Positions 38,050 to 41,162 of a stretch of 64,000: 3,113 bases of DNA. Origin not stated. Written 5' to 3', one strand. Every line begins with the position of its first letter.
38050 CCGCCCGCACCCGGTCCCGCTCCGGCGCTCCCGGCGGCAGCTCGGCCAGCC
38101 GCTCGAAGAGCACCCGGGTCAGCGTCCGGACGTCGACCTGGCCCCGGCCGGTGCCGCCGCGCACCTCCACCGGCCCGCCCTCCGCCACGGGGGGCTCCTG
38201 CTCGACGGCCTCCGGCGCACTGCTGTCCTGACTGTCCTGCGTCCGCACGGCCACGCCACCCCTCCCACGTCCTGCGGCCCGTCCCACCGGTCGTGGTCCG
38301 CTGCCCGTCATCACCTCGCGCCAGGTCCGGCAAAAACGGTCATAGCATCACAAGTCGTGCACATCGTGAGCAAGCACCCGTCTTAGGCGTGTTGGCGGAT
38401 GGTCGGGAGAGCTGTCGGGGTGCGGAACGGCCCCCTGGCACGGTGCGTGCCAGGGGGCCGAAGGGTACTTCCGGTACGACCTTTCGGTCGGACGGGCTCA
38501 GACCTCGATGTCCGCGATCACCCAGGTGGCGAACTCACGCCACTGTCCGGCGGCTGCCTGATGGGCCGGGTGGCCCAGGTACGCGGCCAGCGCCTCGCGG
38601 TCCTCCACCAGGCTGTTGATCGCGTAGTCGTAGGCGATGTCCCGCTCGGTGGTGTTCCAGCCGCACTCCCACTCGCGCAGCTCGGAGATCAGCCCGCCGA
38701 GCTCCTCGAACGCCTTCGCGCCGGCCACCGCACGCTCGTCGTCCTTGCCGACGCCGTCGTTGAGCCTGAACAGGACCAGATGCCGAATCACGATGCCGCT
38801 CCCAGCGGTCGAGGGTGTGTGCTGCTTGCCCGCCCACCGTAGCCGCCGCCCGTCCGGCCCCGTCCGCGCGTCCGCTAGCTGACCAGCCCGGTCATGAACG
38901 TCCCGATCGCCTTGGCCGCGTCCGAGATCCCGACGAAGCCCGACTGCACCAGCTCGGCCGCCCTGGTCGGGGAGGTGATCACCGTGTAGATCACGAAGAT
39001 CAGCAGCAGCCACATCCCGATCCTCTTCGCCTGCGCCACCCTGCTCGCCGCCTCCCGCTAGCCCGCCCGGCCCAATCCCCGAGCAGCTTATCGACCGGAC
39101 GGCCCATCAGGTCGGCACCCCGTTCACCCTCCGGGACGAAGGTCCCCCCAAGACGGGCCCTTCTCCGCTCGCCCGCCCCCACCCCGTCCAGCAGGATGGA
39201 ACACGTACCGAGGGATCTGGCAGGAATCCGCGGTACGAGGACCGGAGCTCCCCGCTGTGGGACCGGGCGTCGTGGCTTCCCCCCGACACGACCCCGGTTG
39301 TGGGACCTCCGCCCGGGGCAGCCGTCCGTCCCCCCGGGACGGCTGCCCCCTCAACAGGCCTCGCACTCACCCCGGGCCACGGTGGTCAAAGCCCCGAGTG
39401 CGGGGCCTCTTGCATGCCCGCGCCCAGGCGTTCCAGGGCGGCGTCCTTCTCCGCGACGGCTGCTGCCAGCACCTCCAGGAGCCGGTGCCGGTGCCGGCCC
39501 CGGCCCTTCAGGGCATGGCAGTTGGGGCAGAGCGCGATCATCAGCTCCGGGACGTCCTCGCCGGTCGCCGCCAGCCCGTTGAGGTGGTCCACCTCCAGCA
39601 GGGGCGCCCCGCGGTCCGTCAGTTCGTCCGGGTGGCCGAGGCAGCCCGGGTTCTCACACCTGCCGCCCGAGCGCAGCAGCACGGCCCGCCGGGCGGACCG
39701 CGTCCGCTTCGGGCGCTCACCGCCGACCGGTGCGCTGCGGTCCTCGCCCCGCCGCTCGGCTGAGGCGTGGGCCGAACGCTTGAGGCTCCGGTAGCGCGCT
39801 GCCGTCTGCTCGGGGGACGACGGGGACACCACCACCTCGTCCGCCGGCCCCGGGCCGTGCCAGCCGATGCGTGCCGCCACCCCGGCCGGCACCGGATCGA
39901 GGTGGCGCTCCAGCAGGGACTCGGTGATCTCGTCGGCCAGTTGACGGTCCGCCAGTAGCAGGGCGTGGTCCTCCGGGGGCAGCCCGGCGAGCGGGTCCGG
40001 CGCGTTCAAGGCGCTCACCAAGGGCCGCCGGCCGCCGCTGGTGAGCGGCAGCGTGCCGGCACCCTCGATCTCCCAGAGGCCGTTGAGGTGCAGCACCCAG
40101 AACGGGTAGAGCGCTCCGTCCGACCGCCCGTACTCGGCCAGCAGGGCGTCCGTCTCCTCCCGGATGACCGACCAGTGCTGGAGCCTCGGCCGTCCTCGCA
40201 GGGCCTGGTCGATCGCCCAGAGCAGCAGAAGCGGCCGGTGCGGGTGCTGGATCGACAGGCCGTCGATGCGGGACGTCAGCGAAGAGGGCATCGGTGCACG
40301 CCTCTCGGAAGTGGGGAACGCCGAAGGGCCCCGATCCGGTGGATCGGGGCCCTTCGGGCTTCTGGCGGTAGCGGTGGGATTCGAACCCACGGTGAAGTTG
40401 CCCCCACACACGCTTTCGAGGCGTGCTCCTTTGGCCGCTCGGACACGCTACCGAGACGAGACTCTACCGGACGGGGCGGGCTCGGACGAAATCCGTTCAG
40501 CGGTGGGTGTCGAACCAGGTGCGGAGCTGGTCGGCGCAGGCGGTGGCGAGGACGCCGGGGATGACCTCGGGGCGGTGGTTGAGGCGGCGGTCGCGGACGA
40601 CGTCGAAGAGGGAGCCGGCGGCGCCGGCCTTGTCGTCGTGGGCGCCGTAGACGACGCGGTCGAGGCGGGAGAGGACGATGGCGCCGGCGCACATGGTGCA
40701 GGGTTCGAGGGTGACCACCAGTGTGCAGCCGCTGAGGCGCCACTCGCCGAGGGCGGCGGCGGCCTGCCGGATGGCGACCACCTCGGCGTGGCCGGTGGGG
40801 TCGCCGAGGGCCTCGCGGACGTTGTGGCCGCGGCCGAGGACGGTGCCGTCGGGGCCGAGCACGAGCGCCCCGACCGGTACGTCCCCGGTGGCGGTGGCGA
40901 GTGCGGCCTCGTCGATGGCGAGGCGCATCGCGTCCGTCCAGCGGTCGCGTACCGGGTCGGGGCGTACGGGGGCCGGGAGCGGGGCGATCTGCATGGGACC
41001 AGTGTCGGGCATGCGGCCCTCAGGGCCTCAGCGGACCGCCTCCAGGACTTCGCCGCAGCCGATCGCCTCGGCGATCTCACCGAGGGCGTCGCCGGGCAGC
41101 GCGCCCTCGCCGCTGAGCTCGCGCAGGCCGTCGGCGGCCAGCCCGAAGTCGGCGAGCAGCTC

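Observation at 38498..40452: Small islet at the 3' side of tRNA-Ser(CGA): HNH nuclease with unknown N-terminal domain, micro-ORF and Dabb protein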

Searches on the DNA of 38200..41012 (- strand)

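Call 11: search_rna_families(source=window, start=38200, end=40600, threshold=evalue, max_evalue=1)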
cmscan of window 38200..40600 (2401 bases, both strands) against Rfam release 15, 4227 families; matches with E-value up to 1: 5.
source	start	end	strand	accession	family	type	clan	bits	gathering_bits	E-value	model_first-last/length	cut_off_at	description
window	40366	40452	-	RF00005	tRNA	Gene; tRNA;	CL00001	53.2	29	5e-10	1-71/71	no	tRNA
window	39315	39411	+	RF01066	6C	Cis-reg;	-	36.2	47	0.016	1-75/75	no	6C RNA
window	40082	40156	+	RF01782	ASpks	Gene; antisense;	-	21.5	52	0.52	1-75/75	no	ASpks TB sRNA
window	40366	40418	+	RF04351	Plastid-psbl-rps4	Cis-reg;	-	20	68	0.55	1-53/53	no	Plastid-psbl-rps4 3UTR RNA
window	39506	39547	-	RF01151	snoU82P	Gene; snRNA; snoRNA; CD-box;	-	18.2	42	0.12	1-55/55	no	Small nucleolar RNA U82P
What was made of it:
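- Closest known: 6C RNA. Same: If read on the plus strand, two GC-rich hairpins have loops of six or more C. A weak Rfam match of 36 bits lies at 39315-39411 on the plus strand (call 11).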

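Call 18: search_rna_families(sources=[L003, L004, L005, L006, L007, L009, L011, L034], threshold=gathering, show_alignments=2)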
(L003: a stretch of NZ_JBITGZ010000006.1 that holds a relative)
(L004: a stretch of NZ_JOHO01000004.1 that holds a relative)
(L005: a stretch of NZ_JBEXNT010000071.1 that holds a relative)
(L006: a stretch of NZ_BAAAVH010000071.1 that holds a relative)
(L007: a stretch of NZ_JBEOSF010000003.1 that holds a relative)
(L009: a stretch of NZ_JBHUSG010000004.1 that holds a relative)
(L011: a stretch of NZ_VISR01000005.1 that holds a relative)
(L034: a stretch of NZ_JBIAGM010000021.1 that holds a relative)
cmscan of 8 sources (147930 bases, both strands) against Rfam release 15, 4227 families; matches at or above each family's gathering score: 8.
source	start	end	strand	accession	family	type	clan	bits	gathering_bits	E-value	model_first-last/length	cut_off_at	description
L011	9511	9595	+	RF00005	tRNA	Gene; tRNA;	CL00001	54.1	29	1.8e-08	1-71/71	no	tRNA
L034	9521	9605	+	RF00005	tRNA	Gene; tRNA;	CL00001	54.1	29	1.8e-08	1-71/71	no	tRNA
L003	9567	9653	+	RF00005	tRNA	Gene; tRNA;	CL00001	53.2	29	3.1e-08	1-71/71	no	tRNA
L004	9609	9695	+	RF00005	tRNA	Gene; tRNA;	CL00001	53.2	29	3.1e-08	1-71/71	no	tRNA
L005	9655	9741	+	RF00005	tRNA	Gene; tRNA;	CL00001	53.2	29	3.1e-08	1-71/71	no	tRNA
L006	9573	9659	+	RF00005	tRNA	Gene; tRNA;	CL00001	53.2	29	3.1e-08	1-71/71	no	tRNA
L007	9636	9722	+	RF00005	tRNA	Gene; tRNA;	CL00001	53.2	29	3.1e-08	1-71/71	no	tRNA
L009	9592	9678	+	RF00005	tRNA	Gene; tRNA;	CL00001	53.2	29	3.1e-08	1-71/71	no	tRNA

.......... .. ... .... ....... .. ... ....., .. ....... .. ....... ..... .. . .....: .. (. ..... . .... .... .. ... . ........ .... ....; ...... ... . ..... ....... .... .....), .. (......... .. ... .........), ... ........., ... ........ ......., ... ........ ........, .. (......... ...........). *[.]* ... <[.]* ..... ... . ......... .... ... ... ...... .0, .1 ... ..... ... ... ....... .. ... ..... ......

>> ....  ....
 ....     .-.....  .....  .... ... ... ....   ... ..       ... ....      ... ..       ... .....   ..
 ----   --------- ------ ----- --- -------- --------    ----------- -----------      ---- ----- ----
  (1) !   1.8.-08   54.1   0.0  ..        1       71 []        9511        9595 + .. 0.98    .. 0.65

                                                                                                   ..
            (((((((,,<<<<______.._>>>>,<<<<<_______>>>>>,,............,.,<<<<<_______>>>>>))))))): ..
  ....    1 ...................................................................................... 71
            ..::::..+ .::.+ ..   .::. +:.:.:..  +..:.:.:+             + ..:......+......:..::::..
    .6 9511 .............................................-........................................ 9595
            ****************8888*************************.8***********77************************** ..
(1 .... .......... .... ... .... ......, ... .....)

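Call 38: search_rna_families(source=L007, start=9700, end=10250, threshold=evalue, max_evalue=5, show_alignments=2)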
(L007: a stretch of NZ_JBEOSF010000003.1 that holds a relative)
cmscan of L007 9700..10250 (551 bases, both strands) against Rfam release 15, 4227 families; matches with E-value up to 5: 6.
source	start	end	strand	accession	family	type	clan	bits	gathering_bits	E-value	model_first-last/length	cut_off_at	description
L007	9854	9893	+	RF01939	mir-761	Gene; miRNA;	-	23.9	82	0.017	1-65/65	no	mir-761 microRNA precursor family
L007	9738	9858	-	RF00627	P15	Gene;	-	21.9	70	0.023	1-119/119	no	Pseudomonas sRNA P15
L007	9732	9769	-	RF03927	MIR538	Gene; miRNA;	-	15.4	100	2.9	42-120/160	no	MIR538 microRNA precursor family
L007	9798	9848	-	RF03892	mir-4860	Gene; miRNA;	-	15.4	100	3.9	1-74/74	no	mir-4860 microRNA precursor family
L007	9727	9769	-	RF00567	SNORD17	Gene; snRNA; snoRNA; CD-box;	-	10.4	45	4.3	105-148/238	no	Small nucleolar RNA SNORD17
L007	9700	9725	+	RF00023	tmRNA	Gene;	CL00001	10.2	47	0.056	349-374/374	5'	transfer-messenger RNA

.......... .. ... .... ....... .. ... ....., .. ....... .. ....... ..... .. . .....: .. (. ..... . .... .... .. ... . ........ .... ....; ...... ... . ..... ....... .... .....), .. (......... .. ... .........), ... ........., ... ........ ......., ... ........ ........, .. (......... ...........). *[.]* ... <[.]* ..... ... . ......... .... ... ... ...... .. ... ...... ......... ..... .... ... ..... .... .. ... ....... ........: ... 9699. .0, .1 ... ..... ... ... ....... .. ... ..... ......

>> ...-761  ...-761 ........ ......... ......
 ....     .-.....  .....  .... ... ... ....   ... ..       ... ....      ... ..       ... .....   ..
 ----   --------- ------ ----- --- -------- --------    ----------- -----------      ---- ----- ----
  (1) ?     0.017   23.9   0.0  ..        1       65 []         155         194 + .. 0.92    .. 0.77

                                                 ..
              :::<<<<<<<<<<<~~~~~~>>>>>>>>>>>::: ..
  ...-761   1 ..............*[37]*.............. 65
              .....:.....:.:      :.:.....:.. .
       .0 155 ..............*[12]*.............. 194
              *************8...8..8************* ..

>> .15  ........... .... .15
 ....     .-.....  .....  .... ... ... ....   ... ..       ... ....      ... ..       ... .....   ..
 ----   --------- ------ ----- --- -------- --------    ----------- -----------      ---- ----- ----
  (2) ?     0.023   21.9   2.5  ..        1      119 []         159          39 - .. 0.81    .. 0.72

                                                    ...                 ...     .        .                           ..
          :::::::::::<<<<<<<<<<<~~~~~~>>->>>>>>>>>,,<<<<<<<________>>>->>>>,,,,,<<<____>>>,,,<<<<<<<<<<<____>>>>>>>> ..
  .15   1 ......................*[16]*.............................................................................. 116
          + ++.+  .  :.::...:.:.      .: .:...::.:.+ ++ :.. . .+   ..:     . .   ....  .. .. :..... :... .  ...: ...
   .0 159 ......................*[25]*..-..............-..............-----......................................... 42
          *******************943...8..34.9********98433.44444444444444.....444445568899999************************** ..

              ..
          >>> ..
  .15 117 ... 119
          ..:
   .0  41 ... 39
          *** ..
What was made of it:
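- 39084..39387 (-): Conserved structured non-coding element upstream of the micro-ORF. The core is 39188-39351. Hairpins lie at about 39315-39349 and 39269-39293 (both with GGGGGG loops), about 39204-39237 (invariant UCCUGCC loop) and about 39139-39162. A CCAUCCUGC box lies at 39191-39199. The strand is probable, not proven. No Rfam family matches (calls 11, 18, 38).
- On 6C RNA (RF01066), for the conserved element: No match appears in L003-L009, L011 or L034 at gathering, or in L007 at E of 5 or less (calls 11, 18, 38).
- Closest known: 6C RNA. Different: No match at all appears in relatives that carry the same element (calls 18, 38).
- Tried and rejected: The match is a weak 36 bits in the window only and is not reproduced in relatives, so I rejected it (calls 11, 18, 38).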

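Call 52: build_rna_model(alignment_id=A5, structure=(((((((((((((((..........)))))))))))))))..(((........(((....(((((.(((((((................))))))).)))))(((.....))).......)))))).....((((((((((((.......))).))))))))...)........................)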
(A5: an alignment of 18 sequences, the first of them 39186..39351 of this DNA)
Model R1 built from alignment A5 (18 sequences, 190 columns); structure: as given.
model positions 167; base pairs 48; branch points 3; effective number of sequences 2.36; information 0.59 bits per position. Calibrated on 0.2 Mb of random sequence (short: E-values are rough).
structure used (alignment columns):
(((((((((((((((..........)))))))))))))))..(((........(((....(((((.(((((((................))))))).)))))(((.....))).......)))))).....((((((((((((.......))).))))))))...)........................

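Call 53: search_with_rna_model(model_id=R1, sources=[window, L001, L002, L003, L004, L005, L006, L007, L008, L009, L010, L011, L012, L013, L014, L015, L016, L017, L018, L019, L020, L021, L022, L023, L024, L025, L026, L027, L028, L029, L030, L031, L032, L033, L034, L035, L036, L037, L038, L039, L040, L041, L042, L043, L044, L045, L046, L047, L048, L049, L050, L051, L052, L053, L054, L055, L056, L057, L058, L059, L060, L061, L062, L063, L064, L065, L066, L067, L068, L069, L070, L071, L072, L073, L074, L075, L076, L077, L078, L079, L080], max_evalue=0.1, make_alignment=true)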
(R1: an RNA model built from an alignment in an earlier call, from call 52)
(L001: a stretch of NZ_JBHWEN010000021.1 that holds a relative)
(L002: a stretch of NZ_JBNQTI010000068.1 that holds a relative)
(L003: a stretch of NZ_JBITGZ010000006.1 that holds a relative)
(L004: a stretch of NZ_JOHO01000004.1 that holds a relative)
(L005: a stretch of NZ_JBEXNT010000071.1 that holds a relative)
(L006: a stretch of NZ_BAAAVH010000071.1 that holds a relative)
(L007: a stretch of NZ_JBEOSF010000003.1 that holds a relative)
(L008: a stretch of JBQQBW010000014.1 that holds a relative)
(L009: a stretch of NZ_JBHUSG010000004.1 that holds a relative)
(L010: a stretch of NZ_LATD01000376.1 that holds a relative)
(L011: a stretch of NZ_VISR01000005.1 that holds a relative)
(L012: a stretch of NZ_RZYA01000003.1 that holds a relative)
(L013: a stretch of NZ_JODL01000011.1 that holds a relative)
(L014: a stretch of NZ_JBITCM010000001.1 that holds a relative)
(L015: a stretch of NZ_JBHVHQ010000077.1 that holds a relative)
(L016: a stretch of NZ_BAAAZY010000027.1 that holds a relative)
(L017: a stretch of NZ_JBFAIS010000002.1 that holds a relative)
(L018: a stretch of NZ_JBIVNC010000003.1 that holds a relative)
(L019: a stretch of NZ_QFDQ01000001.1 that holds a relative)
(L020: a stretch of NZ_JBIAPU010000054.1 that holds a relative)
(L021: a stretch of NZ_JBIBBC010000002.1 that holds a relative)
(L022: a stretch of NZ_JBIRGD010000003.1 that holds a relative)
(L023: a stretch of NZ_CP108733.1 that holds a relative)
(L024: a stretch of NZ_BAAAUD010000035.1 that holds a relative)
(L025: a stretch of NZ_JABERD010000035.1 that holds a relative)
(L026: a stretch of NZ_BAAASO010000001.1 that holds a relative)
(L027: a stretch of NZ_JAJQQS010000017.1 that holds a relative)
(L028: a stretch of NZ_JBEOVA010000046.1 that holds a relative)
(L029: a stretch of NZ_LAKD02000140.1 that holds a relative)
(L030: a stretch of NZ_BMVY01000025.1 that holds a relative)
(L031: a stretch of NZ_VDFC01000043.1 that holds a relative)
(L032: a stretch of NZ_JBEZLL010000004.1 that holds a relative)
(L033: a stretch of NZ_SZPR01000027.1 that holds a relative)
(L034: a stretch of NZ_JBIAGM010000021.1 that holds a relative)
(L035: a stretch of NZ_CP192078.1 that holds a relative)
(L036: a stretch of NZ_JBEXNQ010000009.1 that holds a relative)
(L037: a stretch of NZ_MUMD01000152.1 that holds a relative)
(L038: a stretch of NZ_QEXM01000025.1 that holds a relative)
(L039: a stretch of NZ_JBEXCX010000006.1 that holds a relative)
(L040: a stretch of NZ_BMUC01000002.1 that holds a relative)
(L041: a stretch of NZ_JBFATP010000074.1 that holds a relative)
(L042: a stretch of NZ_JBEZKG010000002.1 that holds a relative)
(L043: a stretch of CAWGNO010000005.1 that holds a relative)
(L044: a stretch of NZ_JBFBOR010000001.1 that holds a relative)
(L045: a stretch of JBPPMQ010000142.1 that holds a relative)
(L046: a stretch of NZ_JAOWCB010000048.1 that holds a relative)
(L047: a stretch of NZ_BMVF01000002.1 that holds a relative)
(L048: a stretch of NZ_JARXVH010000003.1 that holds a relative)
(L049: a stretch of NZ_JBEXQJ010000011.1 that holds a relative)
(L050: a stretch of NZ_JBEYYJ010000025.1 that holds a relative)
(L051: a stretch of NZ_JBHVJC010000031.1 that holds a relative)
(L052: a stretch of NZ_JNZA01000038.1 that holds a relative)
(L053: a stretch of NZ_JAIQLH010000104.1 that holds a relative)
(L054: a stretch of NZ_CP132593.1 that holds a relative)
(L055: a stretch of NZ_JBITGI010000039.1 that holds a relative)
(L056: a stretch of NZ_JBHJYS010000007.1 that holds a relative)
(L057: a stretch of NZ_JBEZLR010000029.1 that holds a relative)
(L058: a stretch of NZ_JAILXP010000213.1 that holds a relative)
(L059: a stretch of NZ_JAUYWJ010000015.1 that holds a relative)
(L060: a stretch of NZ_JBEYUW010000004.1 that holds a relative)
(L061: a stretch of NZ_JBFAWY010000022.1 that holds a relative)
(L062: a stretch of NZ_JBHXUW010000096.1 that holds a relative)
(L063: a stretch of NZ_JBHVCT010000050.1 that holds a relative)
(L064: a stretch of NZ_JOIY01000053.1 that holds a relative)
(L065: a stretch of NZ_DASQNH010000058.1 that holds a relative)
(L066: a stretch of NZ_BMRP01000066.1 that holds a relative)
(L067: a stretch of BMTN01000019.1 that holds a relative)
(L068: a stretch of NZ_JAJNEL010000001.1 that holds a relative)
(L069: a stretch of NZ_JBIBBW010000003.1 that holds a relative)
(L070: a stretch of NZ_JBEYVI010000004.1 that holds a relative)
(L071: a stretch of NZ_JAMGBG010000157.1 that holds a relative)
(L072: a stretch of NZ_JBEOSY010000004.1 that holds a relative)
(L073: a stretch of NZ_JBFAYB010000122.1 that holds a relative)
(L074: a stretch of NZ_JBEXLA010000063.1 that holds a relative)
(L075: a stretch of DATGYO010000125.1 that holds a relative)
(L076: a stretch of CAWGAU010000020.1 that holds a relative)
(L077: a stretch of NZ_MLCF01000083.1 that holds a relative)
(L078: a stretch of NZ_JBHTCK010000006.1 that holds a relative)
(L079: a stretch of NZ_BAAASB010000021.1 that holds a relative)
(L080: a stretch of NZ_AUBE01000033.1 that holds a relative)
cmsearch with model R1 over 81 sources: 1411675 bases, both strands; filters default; matches with E-value up to 0.1: 23.
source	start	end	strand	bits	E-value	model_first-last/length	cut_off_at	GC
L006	9782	9942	+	140.7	1.5e-26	1-167/167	no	0.73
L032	9773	9940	+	139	3.5e-26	1-167/167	no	0.74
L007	9855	10015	+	137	9e-26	1-167/167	no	0.73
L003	9816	9976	+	136.4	1.2e-25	1-167/167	no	0.71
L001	16258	16421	+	134.6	2.8e-25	1-167/167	no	0.73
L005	9873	10034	+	134.2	3.3e-25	1-167/167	no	0.72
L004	9820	9979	+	127.4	9e-24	1-167/167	no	0.76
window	39188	39351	-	124.9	2.9e-23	1-167/167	no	0.73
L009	9819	9980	+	123.2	6.7e-23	1-167/167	no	0.72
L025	9637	9800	+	120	3e-22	1-167/167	no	0.77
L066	8323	8495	+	117.6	9.4e-22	1-167/167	no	0.77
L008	2598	2763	+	115.6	2.5e-21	1-167/167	no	0.75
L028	9756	9919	+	113.8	6e-21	1-167/167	no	0.79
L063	10225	10388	+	108.2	8.6e-20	1-167/167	no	0.73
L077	9801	9969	+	107.8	1e-19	1-167/167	no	0.7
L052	6344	6510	+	107.5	1.2e-19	1-167/167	no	0.76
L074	9720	9883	+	99.5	5.5e-18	1-167/167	no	0.76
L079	13777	13947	+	75.5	5.3e-13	1-167/167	no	0.78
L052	6227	6381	-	29.2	0.0023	1-167/167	no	0.76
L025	9541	9675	-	27.8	0.0045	1-167/167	no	0.7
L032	9707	9811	-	25.1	0.016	1-167/167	no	0.75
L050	9697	9802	+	24.2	0.025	40-150/167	no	0.81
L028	9699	9792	-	21.8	0.079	1-167/167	no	0.76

Alignment A6: 23 matches aligned to the model, 236 columns, each read 5' to 3' on its own strand. Consensus structure (alignment columns), stored with it:
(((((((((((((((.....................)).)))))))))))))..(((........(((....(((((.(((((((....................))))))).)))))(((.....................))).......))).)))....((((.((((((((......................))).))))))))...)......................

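Call 68: search_with_rna_model(model_id=R1, sources=[L083, L084, L085, L086, L087, L088, L089, L090, L091, L092, L081], max_evalue=0.001)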
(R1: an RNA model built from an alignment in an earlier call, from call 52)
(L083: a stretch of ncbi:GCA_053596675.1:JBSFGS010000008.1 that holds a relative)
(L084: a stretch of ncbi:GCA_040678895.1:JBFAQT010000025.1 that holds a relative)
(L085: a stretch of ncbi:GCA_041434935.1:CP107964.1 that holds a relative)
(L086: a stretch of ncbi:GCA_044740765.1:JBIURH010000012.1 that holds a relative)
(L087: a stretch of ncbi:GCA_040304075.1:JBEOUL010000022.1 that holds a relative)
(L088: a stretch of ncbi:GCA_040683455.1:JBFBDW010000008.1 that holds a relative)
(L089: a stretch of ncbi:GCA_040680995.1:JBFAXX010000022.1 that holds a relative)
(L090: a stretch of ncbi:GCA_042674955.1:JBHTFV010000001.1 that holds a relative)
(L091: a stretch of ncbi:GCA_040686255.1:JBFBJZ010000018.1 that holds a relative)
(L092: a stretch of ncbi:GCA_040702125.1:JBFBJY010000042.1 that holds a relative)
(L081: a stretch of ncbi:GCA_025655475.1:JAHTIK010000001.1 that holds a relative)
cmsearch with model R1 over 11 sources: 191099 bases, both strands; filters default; matches with E-value up to 0.001: 12.
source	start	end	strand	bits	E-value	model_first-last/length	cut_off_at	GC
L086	8665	8830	+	140.3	2.4e-27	1-167/167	no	0.72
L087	8670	8832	+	135.2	2.9e-26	1-167/167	no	0.72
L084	8669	8831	+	133.4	6.6e-26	1-167/167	no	0.72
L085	8666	8831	+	128.3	7.9e-25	1-167/167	no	0.71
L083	4440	4604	+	121.7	1.8e-23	1-167/167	no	0.73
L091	8643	8806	+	98.7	1.1e-18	1-167/167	no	0.76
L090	8643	8806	+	97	2.5e-18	1-167/167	no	0.77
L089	8645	8807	+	94.2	9.5e-18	1-167/167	no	0.79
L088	8643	8806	+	92.6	2e-17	1-167/167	no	0.78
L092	8641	8806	+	89.6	8.5e-17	1-167/167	no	0.77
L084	8610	8707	-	30.8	0.00014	1-167/167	no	0.71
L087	8612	8708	-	28.9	0.00036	1-167/167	no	0.73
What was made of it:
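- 39084..39387 (-): The covariance model R1 hits 18 of 81 sources plus 10 of 10 further Kitasatospora loci (calls 53, 68).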
